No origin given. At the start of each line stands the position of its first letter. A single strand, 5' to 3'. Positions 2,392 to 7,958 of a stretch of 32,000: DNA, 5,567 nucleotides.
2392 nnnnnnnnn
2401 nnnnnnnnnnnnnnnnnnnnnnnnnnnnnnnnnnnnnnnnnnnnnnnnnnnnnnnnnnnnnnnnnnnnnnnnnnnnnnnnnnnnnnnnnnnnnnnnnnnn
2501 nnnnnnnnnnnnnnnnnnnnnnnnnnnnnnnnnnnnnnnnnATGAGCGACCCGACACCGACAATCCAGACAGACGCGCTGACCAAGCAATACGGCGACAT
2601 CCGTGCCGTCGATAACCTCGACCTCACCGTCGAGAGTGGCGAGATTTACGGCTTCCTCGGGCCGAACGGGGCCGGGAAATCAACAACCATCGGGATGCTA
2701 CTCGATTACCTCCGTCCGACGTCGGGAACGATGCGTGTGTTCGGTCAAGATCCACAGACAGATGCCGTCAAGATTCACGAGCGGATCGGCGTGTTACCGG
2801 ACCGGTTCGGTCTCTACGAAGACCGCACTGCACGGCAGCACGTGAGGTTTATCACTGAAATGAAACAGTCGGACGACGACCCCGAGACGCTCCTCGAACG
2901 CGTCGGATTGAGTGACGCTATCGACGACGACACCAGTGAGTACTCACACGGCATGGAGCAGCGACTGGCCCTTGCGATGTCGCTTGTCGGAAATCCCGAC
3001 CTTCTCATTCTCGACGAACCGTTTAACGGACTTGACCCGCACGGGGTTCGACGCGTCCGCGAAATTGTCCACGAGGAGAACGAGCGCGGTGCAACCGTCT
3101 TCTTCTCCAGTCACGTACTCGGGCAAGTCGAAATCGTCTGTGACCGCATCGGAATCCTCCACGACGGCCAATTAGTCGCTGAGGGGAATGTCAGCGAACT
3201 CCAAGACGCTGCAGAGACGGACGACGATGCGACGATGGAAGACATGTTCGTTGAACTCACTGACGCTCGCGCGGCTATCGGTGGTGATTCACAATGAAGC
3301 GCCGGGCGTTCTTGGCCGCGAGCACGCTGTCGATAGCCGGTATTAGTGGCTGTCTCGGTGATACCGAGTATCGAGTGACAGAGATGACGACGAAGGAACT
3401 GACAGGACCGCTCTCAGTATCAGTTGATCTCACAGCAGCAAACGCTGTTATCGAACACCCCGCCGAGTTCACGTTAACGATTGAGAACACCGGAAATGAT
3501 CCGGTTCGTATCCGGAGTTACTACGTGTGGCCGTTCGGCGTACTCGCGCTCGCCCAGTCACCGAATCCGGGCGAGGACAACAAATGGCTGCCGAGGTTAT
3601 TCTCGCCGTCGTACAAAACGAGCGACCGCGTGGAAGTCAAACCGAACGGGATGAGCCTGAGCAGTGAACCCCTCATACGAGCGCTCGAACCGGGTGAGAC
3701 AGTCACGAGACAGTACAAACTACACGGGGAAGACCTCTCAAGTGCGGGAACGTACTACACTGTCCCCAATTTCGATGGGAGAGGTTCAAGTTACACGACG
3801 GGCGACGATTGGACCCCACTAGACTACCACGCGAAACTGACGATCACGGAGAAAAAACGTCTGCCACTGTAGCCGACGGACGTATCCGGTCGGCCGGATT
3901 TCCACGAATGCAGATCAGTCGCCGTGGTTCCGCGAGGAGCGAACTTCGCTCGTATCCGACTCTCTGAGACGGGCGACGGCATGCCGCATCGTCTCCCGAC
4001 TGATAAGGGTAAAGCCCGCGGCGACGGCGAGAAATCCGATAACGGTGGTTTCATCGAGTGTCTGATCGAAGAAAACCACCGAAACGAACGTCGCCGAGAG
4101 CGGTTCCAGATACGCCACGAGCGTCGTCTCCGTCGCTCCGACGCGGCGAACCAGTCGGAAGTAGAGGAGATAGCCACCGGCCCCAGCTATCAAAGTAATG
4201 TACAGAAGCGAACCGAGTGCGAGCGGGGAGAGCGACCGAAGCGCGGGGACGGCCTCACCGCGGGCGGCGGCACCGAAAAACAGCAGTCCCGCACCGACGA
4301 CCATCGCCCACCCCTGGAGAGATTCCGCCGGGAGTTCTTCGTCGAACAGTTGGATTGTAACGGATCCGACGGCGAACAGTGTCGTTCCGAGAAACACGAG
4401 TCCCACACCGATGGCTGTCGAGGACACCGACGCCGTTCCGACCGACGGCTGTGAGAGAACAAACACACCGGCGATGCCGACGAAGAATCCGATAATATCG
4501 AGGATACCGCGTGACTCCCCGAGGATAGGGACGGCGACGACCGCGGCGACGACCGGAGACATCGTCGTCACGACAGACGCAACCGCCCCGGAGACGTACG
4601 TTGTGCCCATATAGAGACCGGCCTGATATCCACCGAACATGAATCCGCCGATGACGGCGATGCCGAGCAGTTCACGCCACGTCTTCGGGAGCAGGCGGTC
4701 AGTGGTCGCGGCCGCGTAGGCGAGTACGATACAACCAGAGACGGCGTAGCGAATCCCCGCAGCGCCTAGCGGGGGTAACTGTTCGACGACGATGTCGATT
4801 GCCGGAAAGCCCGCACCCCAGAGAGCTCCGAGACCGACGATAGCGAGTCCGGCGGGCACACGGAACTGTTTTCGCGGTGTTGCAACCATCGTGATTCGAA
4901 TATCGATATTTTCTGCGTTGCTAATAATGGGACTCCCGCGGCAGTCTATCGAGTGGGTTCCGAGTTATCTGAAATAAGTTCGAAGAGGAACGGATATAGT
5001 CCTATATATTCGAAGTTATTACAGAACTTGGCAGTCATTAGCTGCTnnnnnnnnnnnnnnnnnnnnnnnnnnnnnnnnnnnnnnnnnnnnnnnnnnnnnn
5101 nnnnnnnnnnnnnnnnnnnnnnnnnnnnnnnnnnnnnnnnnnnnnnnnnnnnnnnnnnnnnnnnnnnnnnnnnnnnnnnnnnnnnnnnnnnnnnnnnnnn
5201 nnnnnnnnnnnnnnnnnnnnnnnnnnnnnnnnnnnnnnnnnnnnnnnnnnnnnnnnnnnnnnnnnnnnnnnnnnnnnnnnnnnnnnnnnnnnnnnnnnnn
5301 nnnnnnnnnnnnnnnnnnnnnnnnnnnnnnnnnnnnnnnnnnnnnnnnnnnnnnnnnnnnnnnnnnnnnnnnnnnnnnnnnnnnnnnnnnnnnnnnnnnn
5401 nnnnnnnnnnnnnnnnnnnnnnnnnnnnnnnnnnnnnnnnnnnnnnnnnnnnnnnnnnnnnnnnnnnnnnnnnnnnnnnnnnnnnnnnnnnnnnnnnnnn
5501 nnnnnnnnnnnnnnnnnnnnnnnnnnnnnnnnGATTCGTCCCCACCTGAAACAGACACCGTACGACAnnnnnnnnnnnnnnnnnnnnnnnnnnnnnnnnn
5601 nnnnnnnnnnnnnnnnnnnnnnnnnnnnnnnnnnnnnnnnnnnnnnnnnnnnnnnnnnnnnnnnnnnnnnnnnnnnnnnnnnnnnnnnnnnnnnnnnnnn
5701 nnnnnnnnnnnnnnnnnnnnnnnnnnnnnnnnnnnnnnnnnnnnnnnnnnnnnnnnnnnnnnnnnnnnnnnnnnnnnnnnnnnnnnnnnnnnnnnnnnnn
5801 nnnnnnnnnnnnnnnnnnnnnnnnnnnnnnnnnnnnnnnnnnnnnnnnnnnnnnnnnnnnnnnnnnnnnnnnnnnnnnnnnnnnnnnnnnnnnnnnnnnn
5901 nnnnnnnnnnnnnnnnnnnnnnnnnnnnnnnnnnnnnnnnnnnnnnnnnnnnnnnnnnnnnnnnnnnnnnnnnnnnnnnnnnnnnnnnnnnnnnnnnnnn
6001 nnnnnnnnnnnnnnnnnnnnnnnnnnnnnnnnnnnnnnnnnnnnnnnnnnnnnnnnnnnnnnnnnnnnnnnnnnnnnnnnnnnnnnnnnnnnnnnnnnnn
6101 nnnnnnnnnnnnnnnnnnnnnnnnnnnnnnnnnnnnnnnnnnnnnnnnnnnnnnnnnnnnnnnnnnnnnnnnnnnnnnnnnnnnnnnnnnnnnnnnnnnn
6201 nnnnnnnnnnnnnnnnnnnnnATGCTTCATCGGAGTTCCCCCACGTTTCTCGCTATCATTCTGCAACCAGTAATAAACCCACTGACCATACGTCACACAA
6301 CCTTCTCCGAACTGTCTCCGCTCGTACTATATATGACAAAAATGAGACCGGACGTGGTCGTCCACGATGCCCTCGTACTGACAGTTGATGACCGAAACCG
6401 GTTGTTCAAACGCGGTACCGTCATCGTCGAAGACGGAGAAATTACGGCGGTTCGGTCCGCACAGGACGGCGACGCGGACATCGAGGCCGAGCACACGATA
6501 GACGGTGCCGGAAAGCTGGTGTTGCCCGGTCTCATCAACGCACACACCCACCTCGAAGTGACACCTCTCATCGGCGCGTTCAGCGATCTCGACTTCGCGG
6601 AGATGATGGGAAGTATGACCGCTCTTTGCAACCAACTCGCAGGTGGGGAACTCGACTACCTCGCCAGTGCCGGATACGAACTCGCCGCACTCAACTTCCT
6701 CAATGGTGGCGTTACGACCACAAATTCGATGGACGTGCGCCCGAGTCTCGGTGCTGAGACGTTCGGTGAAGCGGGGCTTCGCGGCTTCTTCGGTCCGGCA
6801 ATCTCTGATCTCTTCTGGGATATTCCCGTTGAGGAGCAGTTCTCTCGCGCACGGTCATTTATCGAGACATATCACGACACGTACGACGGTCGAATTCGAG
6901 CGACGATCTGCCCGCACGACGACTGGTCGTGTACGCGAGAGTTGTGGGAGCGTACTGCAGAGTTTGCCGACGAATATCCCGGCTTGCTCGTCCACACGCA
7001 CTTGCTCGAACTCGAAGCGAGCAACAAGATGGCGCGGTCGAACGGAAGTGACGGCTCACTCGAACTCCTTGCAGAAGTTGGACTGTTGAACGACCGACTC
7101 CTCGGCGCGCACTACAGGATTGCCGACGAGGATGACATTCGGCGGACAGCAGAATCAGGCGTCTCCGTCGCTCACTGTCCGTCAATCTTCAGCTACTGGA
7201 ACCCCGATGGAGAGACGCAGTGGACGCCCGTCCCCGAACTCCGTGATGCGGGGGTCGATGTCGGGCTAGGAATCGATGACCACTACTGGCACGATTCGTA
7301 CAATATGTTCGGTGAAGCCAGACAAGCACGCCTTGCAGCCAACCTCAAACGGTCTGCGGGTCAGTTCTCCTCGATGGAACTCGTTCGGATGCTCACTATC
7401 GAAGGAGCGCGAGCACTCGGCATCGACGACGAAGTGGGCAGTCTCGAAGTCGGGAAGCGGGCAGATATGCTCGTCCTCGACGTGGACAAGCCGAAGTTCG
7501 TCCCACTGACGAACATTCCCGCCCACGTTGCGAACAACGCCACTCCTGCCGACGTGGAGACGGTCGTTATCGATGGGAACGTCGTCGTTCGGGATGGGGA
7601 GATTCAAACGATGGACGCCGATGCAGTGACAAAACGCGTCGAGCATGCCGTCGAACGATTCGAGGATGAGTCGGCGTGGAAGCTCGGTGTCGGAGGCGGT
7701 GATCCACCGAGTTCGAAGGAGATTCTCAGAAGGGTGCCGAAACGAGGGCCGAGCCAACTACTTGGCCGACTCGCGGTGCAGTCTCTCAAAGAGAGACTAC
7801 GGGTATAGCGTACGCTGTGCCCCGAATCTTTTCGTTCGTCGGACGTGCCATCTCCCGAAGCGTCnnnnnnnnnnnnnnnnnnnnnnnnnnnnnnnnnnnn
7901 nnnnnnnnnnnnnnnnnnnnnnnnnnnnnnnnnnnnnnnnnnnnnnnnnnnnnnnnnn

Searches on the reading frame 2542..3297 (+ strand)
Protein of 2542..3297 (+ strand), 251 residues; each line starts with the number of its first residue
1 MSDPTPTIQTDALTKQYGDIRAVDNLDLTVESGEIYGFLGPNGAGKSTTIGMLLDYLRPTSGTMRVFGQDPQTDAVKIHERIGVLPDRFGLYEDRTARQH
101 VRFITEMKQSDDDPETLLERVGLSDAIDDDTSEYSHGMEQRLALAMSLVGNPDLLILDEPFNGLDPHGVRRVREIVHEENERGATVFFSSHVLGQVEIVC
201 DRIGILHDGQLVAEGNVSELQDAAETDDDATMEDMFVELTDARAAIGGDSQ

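Call 54: search_protein_families(library=pfam, proteins=[window:2542-3297:+], max_evalue=0.00001)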
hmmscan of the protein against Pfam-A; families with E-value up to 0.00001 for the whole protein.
window:2542-3297:+ (251 aa): 2 families
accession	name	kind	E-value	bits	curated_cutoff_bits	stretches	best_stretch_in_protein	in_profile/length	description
PF00005.33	ABC_tran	-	1.8e-30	106.7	25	1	24-162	2-137/137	ABC transporter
PF13304.12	AAA_21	-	3.5e-14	54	27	1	82-191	179-298/304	AAA domain, putative AbiEii toxin, Type IV TA system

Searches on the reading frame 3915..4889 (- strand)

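Call 54: search_protein_families(library=pfam, proteins=[window:3915-4889:-], max_evalue=0.00001)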
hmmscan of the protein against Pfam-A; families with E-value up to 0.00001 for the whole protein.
window:3915-4889:- (324 aa): 1 family
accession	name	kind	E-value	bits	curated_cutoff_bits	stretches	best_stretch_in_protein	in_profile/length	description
PF00892.27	EamA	-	3.4e-35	121.7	28.2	2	15-146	5-134/135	EamA-like transporter family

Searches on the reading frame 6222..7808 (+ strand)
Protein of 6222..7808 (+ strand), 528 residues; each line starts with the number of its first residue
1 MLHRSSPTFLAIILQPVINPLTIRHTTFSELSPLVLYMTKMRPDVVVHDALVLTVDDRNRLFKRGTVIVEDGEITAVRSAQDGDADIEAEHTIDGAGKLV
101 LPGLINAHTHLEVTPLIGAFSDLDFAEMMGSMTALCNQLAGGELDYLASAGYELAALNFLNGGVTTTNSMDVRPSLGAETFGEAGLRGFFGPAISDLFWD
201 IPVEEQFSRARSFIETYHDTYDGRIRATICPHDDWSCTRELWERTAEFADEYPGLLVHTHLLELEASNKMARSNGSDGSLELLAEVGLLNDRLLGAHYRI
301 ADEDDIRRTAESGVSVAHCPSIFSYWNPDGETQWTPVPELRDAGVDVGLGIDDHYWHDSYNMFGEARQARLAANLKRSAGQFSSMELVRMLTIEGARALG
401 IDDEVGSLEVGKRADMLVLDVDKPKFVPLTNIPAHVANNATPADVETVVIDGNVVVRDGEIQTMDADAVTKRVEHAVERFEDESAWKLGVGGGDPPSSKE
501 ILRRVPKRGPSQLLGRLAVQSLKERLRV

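Call 54: search_protein_families(library=pfam, proteins=[window:6222-7808:+], max_evalue=0.00001)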
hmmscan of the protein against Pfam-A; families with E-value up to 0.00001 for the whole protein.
window:6222-7808:+ (528 aa): 2 families
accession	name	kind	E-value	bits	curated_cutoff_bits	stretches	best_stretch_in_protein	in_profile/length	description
PF01979.26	Amidohydro_1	-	1.8e-49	169.3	25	1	99-455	1-345/345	Amidohydrolase family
PF07969.17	Amidohydro_3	-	9.6e-19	68.6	29.7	1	294-456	309-472/472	Amidohydrolase family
